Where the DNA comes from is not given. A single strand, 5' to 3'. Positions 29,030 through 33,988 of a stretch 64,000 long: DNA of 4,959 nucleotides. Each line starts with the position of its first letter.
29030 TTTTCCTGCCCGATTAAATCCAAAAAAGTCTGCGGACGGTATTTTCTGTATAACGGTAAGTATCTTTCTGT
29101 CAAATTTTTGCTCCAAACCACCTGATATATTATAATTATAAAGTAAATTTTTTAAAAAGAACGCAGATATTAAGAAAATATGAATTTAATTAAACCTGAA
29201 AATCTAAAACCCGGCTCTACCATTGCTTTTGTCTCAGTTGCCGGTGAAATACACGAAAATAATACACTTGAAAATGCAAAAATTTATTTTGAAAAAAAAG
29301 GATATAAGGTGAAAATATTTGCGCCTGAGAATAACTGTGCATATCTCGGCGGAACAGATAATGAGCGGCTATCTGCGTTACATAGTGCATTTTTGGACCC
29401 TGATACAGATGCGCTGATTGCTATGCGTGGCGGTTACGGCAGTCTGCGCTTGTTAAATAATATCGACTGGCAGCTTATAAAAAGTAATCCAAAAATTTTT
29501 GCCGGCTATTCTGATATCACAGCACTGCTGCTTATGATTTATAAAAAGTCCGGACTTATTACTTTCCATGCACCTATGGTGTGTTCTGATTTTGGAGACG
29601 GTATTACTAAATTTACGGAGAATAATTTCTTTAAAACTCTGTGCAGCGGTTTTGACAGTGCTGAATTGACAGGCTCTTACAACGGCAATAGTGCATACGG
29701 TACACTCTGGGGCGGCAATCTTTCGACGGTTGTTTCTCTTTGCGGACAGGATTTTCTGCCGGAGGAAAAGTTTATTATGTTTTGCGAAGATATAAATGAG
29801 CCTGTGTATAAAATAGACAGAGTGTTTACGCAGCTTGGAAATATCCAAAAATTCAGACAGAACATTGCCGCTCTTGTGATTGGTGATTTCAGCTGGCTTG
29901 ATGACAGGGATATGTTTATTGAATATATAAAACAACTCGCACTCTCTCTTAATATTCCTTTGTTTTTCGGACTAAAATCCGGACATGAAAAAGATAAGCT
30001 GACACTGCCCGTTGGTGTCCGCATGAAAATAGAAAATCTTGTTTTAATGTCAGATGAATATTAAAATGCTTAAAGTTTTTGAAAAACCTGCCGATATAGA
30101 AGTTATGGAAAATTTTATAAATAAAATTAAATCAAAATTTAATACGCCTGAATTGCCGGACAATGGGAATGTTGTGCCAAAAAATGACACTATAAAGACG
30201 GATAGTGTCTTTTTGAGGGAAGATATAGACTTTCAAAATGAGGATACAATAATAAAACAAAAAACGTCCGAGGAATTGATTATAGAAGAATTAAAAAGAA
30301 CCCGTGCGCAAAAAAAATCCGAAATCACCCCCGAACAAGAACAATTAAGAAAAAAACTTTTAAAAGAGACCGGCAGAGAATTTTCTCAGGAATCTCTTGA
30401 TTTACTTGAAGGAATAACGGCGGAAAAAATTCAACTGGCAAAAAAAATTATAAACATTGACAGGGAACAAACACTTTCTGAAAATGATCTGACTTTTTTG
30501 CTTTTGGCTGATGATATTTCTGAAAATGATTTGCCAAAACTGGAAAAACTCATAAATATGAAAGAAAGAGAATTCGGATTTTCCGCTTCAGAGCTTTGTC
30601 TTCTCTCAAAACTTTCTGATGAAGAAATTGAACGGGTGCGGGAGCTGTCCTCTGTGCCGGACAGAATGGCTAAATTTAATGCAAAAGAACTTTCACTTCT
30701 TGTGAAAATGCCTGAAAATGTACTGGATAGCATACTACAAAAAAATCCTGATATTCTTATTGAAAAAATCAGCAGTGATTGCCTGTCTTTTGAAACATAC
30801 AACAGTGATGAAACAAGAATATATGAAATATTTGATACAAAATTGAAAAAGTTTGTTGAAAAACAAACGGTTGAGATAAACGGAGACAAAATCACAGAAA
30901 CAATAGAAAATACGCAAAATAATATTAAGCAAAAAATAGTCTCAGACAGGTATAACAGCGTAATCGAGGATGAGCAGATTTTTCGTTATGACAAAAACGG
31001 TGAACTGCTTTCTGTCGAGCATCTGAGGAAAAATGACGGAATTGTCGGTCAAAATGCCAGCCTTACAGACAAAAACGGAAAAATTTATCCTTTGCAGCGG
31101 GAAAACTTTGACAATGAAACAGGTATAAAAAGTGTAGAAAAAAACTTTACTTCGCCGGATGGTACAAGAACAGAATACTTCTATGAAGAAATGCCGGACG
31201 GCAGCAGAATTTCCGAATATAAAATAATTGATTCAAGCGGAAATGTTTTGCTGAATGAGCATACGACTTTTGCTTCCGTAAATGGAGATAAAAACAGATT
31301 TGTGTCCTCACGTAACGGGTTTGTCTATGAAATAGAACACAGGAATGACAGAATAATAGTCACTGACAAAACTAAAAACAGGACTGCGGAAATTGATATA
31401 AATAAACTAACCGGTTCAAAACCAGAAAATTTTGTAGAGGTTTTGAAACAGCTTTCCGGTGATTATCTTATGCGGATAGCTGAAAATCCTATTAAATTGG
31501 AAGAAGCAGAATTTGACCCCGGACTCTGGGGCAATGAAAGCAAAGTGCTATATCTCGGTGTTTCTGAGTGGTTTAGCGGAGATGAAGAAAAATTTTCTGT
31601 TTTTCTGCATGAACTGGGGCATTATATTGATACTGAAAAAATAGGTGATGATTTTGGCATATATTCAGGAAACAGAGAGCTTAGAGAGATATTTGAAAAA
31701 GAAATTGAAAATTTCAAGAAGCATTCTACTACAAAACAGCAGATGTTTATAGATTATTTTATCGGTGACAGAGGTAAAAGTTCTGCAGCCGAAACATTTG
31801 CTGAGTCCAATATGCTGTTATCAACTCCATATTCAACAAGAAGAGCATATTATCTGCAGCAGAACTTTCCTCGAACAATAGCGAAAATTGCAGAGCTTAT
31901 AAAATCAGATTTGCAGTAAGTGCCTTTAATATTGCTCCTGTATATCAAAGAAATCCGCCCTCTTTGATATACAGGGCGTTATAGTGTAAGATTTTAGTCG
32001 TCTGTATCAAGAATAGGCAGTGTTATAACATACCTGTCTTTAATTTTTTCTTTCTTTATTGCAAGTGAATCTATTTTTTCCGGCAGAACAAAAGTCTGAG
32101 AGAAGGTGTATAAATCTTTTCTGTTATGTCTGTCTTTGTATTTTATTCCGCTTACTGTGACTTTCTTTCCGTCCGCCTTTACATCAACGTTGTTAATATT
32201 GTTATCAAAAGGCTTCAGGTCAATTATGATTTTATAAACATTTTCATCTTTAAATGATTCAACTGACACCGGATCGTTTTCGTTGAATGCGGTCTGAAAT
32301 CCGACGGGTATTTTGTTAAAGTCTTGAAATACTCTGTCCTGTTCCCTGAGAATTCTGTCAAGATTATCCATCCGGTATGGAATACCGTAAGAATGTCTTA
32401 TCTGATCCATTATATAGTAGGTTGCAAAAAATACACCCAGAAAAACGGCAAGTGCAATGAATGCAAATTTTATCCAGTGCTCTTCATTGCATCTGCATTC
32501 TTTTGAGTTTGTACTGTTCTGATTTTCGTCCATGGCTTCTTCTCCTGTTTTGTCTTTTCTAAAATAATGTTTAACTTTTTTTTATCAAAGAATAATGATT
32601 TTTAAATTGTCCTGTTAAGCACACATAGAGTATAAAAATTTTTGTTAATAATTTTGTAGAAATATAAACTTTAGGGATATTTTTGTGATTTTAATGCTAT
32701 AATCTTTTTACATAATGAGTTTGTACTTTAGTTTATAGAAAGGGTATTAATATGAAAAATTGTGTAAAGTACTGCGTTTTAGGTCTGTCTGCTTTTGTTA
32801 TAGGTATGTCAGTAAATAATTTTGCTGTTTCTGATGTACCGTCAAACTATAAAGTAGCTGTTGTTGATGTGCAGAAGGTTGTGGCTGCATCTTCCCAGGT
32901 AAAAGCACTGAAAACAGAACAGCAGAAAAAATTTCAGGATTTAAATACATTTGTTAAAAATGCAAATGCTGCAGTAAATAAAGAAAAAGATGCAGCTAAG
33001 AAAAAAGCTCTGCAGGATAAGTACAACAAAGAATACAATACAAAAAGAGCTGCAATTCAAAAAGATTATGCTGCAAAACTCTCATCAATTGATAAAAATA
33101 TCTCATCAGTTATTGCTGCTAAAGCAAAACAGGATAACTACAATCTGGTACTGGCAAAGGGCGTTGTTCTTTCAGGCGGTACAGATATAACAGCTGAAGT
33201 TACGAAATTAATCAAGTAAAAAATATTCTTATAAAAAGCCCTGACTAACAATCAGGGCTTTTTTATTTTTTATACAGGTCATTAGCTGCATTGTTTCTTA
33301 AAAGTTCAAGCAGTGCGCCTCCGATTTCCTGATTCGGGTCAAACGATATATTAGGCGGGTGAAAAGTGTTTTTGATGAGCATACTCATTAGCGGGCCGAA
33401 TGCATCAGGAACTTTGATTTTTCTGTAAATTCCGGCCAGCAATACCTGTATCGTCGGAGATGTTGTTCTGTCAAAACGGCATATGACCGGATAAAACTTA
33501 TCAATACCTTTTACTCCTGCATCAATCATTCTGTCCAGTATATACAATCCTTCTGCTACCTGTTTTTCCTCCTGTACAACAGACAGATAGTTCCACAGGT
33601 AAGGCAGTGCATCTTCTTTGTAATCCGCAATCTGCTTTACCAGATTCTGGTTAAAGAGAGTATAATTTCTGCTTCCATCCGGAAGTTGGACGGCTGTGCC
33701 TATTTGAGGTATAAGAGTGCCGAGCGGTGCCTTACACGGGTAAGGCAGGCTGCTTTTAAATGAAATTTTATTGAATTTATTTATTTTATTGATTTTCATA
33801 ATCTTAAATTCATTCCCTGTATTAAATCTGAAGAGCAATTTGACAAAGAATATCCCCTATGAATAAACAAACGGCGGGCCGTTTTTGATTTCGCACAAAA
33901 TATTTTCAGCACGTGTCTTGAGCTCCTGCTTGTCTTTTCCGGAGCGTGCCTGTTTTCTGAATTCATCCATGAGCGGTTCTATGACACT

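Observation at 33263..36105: Three-gene operon of unrecognisable proteins under the riboswitch-like leader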

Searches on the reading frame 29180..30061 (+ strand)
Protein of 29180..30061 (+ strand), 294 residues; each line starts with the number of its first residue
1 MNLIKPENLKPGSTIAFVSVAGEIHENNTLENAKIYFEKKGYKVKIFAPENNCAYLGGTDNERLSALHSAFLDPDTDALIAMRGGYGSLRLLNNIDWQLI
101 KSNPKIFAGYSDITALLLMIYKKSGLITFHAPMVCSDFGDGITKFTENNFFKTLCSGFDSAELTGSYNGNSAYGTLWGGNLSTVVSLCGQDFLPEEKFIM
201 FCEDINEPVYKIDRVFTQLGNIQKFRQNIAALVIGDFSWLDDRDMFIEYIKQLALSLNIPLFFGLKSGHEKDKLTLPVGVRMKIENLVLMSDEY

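Call 30: search_protein_families(library=pfam, proteins=[window:29180-30061:+], max_evalue=0.001)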
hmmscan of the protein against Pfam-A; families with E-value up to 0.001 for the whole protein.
window:29180-30061:+ (294 aa): 2 families
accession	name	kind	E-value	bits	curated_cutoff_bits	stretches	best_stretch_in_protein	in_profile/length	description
PF02016.21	Peptidase_S66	-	2.8e-35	121.5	25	1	15-131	1-121/121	LD-carboxypeptidase N-terminal domain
PF17676.7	Peptidase_S66C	-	5.9e-25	88.6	23.7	1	174-284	2-120/120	LD-carboxypeptidase C-terminal domain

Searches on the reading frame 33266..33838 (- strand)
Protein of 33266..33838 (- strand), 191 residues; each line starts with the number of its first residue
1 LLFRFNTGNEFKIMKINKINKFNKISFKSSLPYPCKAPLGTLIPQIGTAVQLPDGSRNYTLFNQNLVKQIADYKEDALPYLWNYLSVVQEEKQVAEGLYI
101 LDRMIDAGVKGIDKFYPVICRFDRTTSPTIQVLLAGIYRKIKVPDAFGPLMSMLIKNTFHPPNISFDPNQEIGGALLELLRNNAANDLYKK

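Call 4: search_protein_families(library=pfam, proteins=[window:33266-33838:-], max_evalue=1)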
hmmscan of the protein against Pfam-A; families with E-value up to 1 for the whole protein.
window:33266-33838:- (191 aa): 0 families

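Call 8: search_protein_families(library=ncbifam, proteins=[window:33266-33838:-], max_evalue=1)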
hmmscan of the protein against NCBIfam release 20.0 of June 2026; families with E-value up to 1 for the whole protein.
window:33266-33838:- (191 aa): 0 families

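Call 18: find_homologous_proteins(query=window:33266-33799:-)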
Query window:33266-33799:- (178 aa): 693 proteins with E <= 0.001 among 757 candidates; the best 120 are listed.
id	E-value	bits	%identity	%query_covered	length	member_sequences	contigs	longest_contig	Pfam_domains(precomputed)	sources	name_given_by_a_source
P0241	8.0e-106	369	93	100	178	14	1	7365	-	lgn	-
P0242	8.3e-88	311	81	96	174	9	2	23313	-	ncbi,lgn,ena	-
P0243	3.6e-87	309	79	96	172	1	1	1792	-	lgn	-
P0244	1.4e-86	307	80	96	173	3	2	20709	-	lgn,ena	-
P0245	4.8e-84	298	79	96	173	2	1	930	-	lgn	-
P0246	1.0e-83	297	80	94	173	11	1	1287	-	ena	-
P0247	1.0e-73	265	71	96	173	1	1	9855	-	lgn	-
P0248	1.7e-58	215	63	86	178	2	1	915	-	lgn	-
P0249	1.0e-56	209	64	84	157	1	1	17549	-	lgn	-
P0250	1.9e-55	205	60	86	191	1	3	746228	-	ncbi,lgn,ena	-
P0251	1.6e-54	202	55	94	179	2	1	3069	-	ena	-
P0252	2.5e-54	202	56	91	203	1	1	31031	-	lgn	-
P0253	3.2e-54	201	61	85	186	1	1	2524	-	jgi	jgi:hypothetical protein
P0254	3.6e-54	201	64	83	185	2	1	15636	-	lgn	-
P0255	4.3e-54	201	61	85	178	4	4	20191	-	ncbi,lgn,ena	-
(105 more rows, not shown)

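Call 29: search_solved_structures(query=A6, max_evalue=10)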
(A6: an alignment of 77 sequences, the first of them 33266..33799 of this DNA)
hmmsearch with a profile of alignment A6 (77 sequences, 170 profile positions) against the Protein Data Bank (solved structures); distinct sequences matched with E-value up to 10: 5.
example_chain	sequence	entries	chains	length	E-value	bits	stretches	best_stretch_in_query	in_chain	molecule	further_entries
5zwn_Y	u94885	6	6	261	0.33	13.6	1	16-91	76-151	Protein LUC7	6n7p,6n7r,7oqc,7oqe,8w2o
5j5v_B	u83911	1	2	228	0.52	12.9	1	40-80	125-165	tRNA nuclease CdiA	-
8zyc_B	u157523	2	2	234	0.55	12.9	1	40-80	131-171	tRNA nuclease CdiA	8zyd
5j43_F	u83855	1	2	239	0.56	12.8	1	40-80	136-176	tRNA nuclease CdiA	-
6u1s_A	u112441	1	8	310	3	10.5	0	35-91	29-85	de novo designed 16-helix transmembrane nanopore, TMHC8_R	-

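Call 59: predict_structure(alignment_id=A6)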
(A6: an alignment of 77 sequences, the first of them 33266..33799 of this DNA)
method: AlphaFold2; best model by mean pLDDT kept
length: 178 residues; sequences in the alignment: 77
mean_pLDDT: 89.7   pTM: 0.82
mean pLDDT of the five models: 89.7, 88.2, 87.4, 87.0, 78.4
residues with pLDDT >= 90: 141; 70-90: 9; 50-70: 24; < 50: 4
segments of 3 or more residues with pLDDT < 50: 1-3
pLDDT, mean of each block of 10 residues (from residue 1): 52 55 90 98 95 96 98 98 98 97 97 97 95 95 96 96 90 65
secondary structure, 60 per line:
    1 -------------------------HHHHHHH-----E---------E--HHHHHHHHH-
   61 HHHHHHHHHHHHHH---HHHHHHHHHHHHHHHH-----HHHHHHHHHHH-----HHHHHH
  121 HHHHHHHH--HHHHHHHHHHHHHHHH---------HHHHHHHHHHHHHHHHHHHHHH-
elements in order: H26-32 H51-59 H61-74 H78-93 H99-109 H115-128 H131-146 H156-177
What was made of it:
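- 33263..33799 (-): Gene C, 178 aa (ATG start): soluble ARM/HEAT-like alpha-solenoid behind a variable N-terminal stretch. AF2 model: pLDDT 89.7, pTM 0.82 (call 59).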

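Call 63: fold_search(model_id=the predicted structure, library=pdb)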
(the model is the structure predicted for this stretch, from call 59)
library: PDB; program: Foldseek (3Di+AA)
matches with E <= 10: 742; with E <= 0.001: 0
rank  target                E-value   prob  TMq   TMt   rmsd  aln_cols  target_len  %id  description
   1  7uw9_P                1.3e-01  0.94  0.40  0.21   5.5       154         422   11  Citrus V-ATPase State 1, H in contact with subunit a (released 2022-07-06)
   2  2ilr                  2.2e-01  0.98  0.45  0.34   3.5       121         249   18  Crystal structure of human Fanconi Anemia protein E C-terminal domain (released 2007-02-27)
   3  5a7d_M                2.2e-01  0.97  0.40  0.29   7.0       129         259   10  Tetrameric assembly of LGN with Inscuteable (released 2016-08-03)
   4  5mfi_A                2.3e-01  0.87  0.41  0.32   7.9       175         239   12  Designed armadillo repeat protein YIII(Dq.V2)4CqI in complex with peptide (KR)4 (released 2017-09-13)
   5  3t7u_B                2.4e-01  0.95  0.44  0.27   4.8       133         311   16  A NeW Crystal structure of APC-ARM (released 2011-12-14)
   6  6sa6                  2.4e-01  0.89  0.41  0.21   7.8       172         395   16  DARPin-Armadillo fusion A5 (released 2019-11-20)
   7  4d4z_A                2.5e-01  0.98  0.48  0.32   6.5       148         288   16  STRUCTURE OF HUMAN DEOXYHYPUSINE HYDROXYLASE in complex with glycerol (released 2015-04-15)
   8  9cpc_1B               2.5e-01  0.98  0.51  0.58   5.0       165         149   12  Atomic model of porcine brain ventricles cilia doublet microtubule (48-nm periodicity) (released 2024-10-23)
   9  7bdx_A                2.5e-01  0.97  0.44  0.38   5.5       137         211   14  Armadillo domain of HSF2BP in complex with BRCA2 peptide (released 2021-07-07)
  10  7u8o_T                2.5e-01  0.93  0.42  0.20   6.4       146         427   10  Structure of porcine V-ATPase with mEAK7 and SidK, Rotary state 2 (released 2022-07-06)
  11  9jnj_C                2.8e-01  0.95  0.48  0.34   6.1       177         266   12  Crystal structure of Human Cnot9 (released 2025-09-24)
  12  7f7o_A                2.8e-01  0.93  0.43  0.26   4.9       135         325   16  APC-Asef FP assay tracer (released 2022-07-06)
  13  8eib_A                2.8e-01  0.90  0.46  0.20   6.4       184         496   14  Crystal structure of beta-catenin and the MDM2 p53-binding domain in complex with H329, a Helicon Polypeptide (released 2023-10-25)
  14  9jnl_A                2.9e-01  0.96  0.46  0.33   4.4       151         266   13  Human MEX3B CBM 26-50aa peptide bound to human CNOT9 (released 2025-09-24)
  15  4yjl_C                3.1e-01  0.92  0.43  0.25   4.9       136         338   17  Crystal structure of APC-ARM in complexed with Amer1-A2 (released 2016-03-09)
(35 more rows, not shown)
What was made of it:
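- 33263..33799 (-): The top Foldseek hits are nearly all ARM/HEAT proteins, probability up to 0.98, TM 0.40-0.51, E >= 0.13 (call 63).
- On HEAT/ARM repeat proteins (protein C): Top Foldseek hits are ARM/HEAT proteins, probability up to 0.98, TM 0.40-0.51 (calls 59, 63).
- Closest known: ARM/HEAT alpha-solenoids. Same: C's confident model superposes on them: probability up to 0.98, TM 0.40-0.51 (call 63).
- Checked: The HEAT/ARM-like call for C is supported at the level of fold class (calls 59, 63).
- C is a confident ARM/HEAT-like fold (calls 59, 63).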

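Call 73: search_protein_families(library=pfam, alignment_id=A6, max_evalue=0.1)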
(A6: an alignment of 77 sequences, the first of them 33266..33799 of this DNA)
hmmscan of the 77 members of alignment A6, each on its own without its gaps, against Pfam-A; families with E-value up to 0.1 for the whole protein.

A. member 1, window:33266-33799:- (178 aa): 0 families

B. families by the number of members that match (of 77 scanned): 16 families
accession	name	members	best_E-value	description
PF17462.7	DUF5424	3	0.014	Family of unknown function (DUF5424)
PF11428.13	DUF3196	2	0.00069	Protein of unknown function (DUF3196)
PF20716.2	ATPTG10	2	0.035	ATPTG10-like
PF25658.1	FV_peptidase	1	0.0062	Putative filamentous viruses peptidase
PF15605.11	Ntox28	1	0.029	Bacterial toxin 28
PF03224.20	V-ATPase_H_N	1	0.04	V-ATPase subunit H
PF05184.20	SapB_1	1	0.042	Saposin-like type B, region 1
PF16213.11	DCB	1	0.047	Mon2/Sec7/BIG1-like, dimerisation and cyclophilin-binding domain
PF00078.32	RVT_1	1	0.057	Reverse transcriptase (RNA-dependent DNA polymerase)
PF21855.1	Treslin_STD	1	0.058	Treslin, STD domain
PF23654.1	ARM_LIN_2nd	1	0.064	E3 ubiquitin-protein ligase LIN-like, ARM repeat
PF21974.1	SPN1_m3Gcap_bd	1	0.076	Snurportin1, m3G cap-binding domain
PF14381.12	EDR1_CTR1_ARMC3_pept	1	0.083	EDR1/CTR1/ARMC3, peptidase-like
PF22180.2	RH3_dom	1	0.087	RH3 domain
PF03337.18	Pox_F12L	1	0.094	Poxvirus F12L protein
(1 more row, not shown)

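Call 86: search_protein_families(library=padloc, proteins=[window:33266-33799:-], max_evalue=0.01)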
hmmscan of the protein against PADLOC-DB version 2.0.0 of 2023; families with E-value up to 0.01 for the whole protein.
window:33266-33799:- (178 aa): 1 family
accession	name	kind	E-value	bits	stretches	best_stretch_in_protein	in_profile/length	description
PDLC03529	REase_II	-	0.00057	17.2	1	43-88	196-241/389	Type II restriction enzyme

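Call 87: search_protein_families(library=phrogs, proteins=[window:33266-33799:-], max_evalue=0.01)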
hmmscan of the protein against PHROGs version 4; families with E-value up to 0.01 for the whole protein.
window:33266-33799:- (178 aa): 0 families
